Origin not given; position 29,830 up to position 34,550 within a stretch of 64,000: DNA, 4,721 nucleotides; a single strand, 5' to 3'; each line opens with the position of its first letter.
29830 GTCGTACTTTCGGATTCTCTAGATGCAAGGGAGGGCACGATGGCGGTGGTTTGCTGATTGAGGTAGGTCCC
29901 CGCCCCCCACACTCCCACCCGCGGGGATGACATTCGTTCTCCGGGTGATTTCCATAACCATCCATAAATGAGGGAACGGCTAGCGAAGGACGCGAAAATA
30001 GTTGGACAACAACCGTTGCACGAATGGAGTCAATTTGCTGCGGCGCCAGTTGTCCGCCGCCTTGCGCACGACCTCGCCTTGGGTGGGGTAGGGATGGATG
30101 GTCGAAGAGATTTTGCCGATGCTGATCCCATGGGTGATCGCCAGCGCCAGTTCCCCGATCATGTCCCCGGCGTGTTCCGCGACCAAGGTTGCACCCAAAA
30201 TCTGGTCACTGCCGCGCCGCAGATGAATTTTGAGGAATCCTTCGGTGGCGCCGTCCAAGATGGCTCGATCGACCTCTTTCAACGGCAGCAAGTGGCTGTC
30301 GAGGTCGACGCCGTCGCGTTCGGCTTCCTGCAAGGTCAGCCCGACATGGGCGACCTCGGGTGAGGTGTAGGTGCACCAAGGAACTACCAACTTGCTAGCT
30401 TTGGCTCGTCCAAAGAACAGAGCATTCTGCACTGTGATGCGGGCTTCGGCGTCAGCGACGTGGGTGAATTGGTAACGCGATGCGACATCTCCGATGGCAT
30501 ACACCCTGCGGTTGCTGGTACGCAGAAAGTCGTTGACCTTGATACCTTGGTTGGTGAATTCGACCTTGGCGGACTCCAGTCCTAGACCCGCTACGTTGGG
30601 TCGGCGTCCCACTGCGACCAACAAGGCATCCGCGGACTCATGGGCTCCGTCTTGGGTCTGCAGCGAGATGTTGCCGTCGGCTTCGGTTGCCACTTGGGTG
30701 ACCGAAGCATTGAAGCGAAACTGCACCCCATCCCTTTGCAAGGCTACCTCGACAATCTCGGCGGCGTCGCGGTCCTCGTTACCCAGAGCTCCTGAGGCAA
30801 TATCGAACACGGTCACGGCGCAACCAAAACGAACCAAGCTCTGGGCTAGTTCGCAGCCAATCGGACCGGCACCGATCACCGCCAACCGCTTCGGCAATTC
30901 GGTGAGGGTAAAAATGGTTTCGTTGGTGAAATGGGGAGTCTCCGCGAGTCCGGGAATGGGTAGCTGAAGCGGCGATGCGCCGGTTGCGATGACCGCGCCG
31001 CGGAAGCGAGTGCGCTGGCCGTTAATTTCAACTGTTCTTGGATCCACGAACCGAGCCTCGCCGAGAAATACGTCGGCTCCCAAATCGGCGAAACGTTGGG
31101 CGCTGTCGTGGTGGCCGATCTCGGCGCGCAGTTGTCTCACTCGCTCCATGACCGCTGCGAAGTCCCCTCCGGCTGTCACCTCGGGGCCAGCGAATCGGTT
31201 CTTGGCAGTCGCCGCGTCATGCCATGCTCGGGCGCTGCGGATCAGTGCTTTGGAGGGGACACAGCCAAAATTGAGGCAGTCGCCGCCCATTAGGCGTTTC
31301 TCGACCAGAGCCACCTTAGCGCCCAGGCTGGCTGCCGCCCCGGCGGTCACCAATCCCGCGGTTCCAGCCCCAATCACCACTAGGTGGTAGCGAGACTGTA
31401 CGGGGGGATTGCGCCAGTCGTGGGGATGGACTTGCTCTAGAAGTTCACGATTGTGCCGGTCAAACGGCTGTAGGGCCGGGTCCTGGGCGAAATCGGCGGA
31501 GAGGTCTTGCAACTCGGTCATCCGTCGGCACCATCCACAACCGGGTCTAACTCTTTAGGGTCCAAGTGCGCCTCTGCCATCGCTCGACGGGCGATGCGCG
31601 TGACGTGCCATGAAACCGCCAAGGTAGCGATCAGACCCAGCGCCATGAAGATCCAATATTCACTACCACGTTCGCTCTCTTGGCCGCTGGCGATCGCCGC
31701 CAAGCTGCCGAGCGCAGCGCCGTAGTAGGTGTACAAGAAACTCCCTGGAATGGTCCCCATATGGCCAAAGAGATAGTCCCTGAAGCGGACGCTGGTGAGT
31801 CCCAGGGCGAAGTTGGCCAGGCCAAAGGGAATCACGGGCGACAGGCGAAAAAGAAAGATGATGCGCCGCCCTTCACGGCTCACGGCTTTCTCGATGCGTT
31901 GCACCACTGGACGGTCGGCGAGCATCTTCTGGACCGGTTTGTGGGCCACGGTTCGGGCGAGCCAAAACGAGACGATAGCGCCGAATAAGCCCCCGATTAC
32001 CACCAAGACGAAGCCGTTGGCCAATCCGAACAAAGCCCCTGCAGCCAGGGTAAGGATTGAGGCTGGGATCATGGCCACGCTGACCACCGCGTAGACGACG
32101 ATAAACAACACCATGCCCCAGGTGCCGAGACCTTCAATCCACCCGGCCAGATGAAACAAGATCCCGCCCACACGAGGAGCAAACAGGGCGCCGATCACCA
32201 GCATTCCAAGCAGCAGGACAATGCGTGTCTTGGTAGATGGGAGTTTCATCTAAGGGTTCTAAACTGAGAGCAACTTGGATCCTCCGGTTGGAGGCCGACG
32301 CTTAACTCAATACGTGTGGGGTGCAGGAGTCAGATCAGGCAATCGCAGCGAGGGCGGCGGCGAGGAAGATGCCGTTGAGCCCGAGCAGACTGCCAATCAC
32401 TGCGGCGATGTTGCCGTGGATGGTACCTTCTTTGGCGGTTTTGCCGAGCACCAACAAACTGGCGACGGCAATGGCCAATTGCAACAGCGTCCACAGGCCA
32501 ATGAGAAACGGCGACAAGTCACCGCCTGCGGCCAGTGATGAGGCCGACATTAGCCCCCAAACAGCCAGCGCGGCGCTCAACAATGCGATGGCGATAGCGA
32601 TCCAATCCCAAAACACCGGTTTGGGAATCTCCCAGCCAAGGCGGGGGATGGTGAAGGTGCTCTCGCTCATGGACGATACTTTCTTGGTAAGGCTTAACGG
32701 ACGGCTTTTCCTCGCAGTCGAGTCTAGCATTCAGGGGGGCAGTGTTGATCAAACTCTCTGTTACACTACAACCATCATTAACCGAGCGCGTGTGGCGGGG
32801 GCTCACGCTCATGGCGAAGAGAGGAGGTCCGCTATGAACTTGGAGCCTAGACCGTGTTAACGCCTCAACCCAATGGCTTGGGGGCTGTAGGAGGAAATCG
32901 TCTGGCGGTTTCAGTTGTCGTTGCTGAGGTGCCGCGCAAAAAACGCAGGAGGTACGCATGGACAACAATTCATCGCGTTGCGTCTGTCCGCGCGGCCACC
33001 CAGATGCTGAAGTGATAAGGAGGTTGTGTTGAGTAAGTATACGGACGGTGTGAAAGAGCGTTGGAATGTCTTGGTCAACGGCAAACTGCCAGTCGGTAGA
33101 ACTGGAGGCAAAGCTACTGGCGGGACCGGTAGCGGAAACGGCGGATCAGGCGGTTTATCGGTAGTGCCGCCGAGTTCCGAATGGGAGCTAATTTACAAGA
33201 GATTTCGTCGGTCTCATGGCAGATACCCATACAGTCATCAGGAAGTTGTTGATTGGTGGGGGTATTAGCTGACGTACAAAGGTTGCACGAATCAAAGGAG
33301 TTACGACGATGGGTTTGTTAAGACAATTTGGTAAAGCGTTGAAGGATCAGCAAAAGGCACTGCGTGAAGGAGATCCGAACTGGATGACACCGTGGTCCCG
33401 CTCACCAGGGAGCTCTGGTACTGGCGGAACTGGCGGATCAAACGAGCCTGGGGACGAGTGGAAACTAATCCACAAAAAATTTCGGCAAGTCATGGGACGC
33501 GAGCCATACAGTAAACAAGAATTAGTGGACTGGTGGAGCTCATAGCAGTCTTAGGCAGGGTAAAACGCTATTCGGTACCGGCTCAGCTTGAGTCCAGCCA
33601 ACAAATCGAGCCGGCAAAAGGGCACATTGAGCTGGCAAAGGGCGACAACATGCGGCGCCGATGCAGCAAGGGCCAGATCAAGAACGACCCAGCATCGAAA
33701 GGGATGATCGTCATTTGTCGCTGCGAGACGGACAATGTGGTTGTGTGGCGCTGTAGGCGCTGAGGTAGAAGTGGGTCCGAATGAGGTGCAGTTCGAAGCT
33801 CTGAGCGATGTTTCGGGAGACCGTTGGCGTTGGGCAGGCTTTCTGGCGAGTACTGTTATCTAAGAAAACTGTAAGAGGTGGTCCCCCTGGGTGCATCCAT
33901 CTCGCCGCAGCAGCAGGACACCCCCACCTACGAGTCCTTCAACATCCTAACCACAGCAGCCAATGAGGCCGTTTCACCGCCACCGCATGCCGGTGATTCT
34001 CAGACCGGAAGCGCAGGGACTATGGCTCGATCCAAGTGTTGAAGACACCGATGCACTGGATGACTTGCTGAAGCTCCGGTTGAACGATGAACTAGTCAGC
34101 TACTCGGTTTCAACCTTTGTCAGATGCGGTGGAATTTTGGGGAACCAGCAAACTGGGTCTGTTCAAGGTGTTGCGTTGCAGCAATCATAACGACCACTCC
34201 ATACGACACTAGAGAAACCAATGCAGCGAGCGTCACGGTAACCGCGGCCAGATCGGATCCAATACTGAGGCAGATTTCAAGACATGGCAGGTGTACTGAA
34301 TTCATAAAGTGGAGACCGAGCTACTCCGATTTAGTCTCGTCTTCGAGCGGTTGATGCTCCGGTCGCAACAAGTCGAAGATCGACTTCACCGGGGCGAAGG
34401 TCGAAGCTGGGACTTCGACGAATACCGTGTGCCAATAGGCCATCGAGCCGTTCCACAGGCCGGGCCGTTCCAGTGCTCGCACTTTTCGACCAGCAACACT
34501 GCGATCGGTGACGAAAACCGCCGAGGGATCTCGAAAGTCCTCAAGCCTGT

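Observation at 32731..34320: Low-GC islet: Cys-containing 24-aa uORF coupled to two tandem paralogous ~80-aa proteins of unknown family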

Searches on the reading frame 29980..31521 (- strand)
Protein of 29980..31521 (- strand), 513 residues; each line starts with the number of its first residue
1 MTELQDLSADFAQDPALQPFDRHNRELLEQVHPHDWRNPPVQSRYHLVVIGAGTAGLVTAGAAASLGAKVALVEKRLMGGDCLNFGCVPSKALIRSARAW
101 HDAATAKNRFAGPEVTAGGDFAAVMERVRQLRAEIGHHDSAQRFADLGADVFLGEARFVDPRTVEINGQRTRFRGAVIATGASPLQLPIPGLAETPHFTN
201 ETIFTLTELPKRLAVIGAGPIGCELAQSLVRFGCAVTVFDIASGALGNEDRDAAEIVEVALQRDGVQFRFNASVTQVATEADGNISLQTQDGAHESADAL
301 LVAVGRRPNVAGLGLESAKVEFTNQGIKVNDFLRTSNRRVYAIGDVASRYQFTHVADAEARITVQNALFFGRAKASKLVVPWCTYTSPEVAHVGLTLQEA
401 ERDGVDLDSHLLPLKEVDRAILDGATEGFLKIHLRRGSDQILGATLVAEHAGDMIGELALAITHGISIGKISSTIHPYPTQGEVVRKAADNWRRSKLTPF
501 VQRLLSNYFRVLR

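Call 103: list_cluster_members(proteins=[window:29983-31521:-, window:31521-32249:-, window:28189-29763:-, window:20212-21801:+, window:21804-22916:+, window:37943-39268:+, window:39312-41534:-, window:13207-14820:-, window:35931-36761:+, window:43931-45301:-])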
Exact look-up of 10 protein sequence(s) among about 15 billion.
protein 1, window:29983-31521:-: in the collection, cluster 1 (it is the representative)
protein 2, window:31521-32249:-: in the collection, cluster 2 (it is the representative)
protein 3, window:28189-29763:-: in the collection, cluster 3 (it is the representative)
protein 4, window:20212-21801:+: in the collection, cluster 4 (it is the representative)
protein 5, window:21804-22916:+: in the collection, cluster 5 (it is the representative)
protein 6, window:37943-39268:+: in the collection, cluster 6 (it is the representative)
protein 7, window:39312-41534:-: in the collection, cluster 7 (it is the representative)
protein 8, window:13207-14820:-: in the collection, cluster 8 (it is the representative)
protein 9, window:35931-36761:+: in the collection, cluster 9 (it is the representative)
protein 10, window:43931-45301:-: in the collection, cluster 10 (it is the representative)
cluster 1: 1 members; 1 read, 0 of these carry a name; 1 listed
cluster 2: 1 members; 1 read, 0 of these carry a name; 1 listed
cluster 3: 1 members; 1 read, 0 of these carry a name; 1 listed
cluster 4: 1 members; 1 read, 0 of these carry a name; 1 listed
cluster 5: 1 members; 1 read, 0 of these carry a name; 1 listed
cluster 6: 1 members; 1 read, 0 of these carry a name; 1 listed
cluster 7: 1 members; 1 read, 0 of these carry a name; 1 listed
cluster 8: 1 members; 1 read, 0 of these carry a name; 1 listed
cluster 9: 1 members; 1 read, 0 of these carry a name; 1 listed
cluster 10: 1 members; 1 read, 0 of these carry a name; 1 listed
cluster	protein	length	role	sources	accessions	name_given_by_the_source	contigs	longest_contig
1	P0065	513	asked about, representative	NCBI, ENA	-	-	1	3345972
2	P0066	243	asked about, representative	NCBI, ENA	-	-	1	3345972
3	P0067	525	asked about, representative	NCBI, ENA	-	-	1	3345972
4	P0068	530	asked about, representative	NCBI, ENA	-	-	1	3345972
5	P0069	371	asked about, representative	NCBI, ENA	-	-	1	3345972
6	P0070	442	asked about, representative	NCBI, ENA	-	-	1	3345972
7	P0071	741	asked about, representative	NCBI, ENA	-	-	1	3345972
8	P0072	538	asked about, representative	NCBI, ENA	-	-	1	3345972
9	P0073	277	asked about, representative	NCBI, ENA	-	-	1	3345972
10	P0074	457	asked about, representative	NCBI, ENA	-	-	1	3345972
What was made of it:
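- Tried and rejected: Ten window proteins are all singleton clusters without names (call 103), so the organism could not be named and no syntenic relative could be fetched.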

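Call 108: search_protein_families(library=pfam, proteins=[window:29980-31521:-], max_evalue=0.00001)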
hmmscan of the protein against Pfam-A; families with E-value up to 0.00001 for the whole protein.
window:29980-31521:- (513 aa): 11 families
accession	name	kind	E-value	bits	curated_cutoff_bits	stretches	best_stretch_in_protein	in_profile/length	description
PF07992.20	Pyr_redox_2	-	3.5e-65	220.8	26.1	1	45-360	1-291/291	Pyridine nucleotide-disulphide oxidoreductase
PF02852.28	Pyr_redox_dim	-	2.1e-28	99.2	25.3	1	380-488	1-109/110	Pyridine nucleotide-disulphide oxidoreductase, dimerisation domain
PF00070.33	Pyr_redox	-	6.9e-23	81.4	22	1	212-290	1-80/82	Pyridine nucleotide-disulphide oxidoreductase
PF03486.20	HI0933_like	-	1.9e-11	44.3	50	0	46-76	2-32/244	HI0933-like protein Rossmann domain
PF13738.12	Pyr_redox_3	-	3.4e-10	40.1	30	1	174-314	126-275/305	Pyridine nucleotide-disulphide oxidoreductase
PF01134.28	GIDA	-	1.6e-07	31.1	22.1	0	47-95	2-48/391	Glucose inhibited division protein A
PF13450.12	NAD_binding_8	-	1.8e-07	31.8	21.9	0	49-82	1-35/68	NAD(P)-binding Rossmann-like domain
PF01262.27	AlaDh_PNT_C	-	2.2e-07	31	23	0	46-76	30-60/214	Alanine dehydrogenase/PNT, C-terminal domain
PF01266.30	DAO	-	1e-06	29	27.9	0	47-79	2-35/353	FAD dependent oxidoreductase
PF02737.24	3HCDH_N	-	5.4e-06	26.9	22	0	213-267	2-56/180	3-hydroxyacyl-CoA dehydrogenase, NAD binding domain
PF02826.25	2-Hacid_dh_C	-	7.6e-06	25.9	25.1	0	211-245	37-71/178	D-isomer specific 2-hydroxyacid dehydrogenase, NAD binding domain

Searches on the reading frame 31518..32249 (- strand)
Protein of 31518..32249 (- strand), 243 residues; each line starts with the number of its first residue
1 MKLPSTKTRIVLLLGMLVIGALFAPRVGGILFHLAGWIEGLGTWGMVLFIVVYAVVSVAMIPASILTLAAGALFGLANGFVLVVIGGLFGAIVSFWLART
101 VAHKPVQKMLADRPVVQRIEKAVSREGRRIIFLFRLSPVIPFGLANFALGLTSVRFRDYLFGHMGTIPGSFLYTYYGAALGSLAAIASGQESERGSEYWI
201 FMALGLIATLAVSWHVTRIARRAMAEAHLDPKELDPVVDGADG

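Call 5: search_protein_families(library=pfam, proteins=[window:31518-32249:-], max_evalue=1)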
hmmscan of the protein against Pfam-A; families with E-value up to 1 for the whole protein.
window:31518-32249:- (243 aa): 2 families
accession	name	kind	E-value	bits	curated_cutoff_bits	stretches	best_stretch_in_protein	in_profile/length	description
PF09335.16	VTT_dom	-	9.5e-25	87.9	33.9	1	61-178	1-122/123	VTT domain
PF20303.3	YLATT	-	0.16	12.3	26.7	0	192-228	64-100/107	YEATS-Like-Associating Three TM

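Call 14: find_encoding_contigs(protein=window:31521-32249:-, flank=10000)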
Protein window:31521-32249:- (243 aa): no gene with exactly this product is on record in the collection.

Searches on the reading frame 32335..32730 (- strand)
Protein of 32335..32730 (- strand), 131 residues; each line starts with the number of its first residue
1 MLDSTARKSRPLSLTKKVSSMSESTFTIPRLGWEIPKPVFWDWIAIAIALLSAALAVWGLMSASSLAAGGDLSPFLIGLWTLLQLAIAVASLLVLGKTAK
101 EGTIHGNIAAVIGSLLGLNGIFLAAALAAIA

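Call 5: search_protein_families(library=pfam, proteins=[window:32335-32730:-], max_evalue=1)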
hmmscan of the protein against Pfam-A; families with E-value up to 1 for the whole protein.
window:32335-32730:- (131 aa): 1 family
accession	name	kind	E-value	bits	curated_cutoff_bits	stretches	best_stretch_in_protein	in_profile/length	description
PF13727.12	CoA_binding_3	-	0.6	10.5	25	1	46-113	17-84/175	CoA-binding domain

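Call 7: search_protein_families(library=ncbifam, proteins=[window:32335-32730:-], max_evalue=1)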
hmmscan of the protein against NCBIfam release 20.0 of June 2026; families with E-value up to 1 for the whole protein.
window:32335-32730:- (131 aa): 0 families

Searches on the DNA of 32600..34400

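Call 68: search_rna_families(source=window, start=32600, end=34400, threshold=evalue, max_evalue=1)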
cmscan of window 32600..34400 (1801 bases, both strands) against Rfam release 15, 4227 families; matches with E-value up to 1: 0.
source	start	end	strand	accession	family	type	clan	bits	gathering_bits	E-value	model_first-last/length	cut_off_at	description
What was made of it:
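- On Regulatory leader peptide or uORF: No Rfam hit (call 68).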

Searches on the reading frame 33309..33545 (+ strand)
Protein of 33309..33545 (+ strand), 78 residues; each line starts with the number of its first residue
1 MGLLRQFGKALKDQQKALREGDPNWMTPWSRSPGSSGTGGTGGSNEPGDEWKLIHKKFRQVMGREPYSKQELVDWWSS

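Call 5: search_protein_families(library=pfam, proteins=[window:33309-33545:+], max_evalue=1)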
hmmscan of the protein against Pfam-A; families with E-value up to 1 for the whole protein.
window:33309-33545:+ (78 aa): 1 family
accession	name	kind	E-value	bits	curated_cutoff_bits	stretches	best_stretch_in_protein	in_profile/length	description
PF00427.26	PBS_linker_poly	-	0.072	13.6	28.7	1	50-75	66-91/126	Phycobilisome Linker polypeptide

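Call 7: search_protein_families(library=ncbifam, proteins=[window:33309-33545:+], max_evalue=1)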
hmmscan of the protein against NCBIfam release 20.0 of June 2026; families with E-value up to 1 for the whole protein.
window:33309-33545:+ (78 aa): 1 family
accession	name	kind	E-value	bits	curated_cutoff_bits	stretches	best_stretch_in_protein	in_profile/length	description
NF058513.1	Rod_Core_CpcG4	exception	0.12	11.8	440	0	49-75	103-129/250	phycobilisome rod-core linker protein CpcG4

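Call 8: search_protein_families(library=phrogs, proteins=[window:33309-33545:+], max_evalue=1)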
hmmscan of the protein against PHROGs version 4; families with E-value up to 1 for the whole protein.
window:33309-33545:+ (78 aa): 1 family
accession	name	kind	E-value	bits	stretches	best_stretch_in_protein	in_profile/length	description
phrog_11737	-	tail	0.0006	21.1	1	16-46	107-137/195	minor tail protein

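Call 9: search_protein_families(library=padloc, proteins=[window:33309-33545:+], max_evalue=1)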
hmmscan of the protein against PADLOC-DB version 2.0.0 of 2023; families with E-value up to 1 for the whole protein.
window:33309-33545:+ (78 aa): 0 families

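Call 12: find_encoding_contigs(protein=window:33309-33542:+, flank=10000)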
Protein window:33309-33542:+ (78 aa): no gene with exactly this product is on record in the collection.

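Call 16: find_homologous_proteins(query=window:33309-33542:+, max_evalue=0.01)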
Query window:33309-33542:+ (78 aa): 1 proteins with E <= 0.01 among 1 candidates.
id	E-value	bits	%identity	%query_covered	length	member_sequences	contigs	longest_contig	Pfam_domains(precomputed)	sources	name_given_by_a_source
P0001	3.8e-47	175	100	100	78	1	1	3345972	-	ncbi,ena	-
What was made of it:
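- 33309..33545 (+): Gene B, 78 aa, a paralogue of A (B-type). An identical protein, P0001, is on a 3.35 Mb NCBI/ENA contig (call 16).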

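Call 17: list_cluster_members(proteins=[P0001])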
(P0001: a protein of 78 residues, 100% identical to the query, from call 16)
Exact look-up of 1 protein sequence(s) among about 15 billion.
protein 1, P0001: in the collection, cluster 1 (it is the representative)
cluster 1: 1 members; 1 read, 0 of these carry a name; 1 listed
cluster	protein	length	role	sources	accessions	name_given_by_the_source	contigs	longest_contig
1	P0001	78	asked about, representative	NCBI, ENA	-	-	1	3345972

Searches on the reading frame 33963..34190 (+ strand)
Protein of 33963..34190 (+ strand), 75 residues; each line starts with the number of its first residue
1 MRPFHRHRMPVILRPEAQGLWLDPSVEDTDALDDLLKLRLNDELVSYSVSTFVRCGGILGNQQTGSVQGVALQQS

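Call 5: search_protein_families(library=pfam, proteins=[window:33963-34190:+], max_evalue=1)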
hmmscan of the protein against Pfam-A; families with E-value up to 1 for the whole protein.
window:33963-34190:+ (75 aa): 1 family
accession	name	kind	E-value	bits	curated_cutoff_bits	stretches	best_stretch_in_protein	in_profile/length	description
PF02586.19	SRAP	-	6.2e-08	32.9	27.1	1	4-53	163-211/214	SOS response associated peptidase (SRAP)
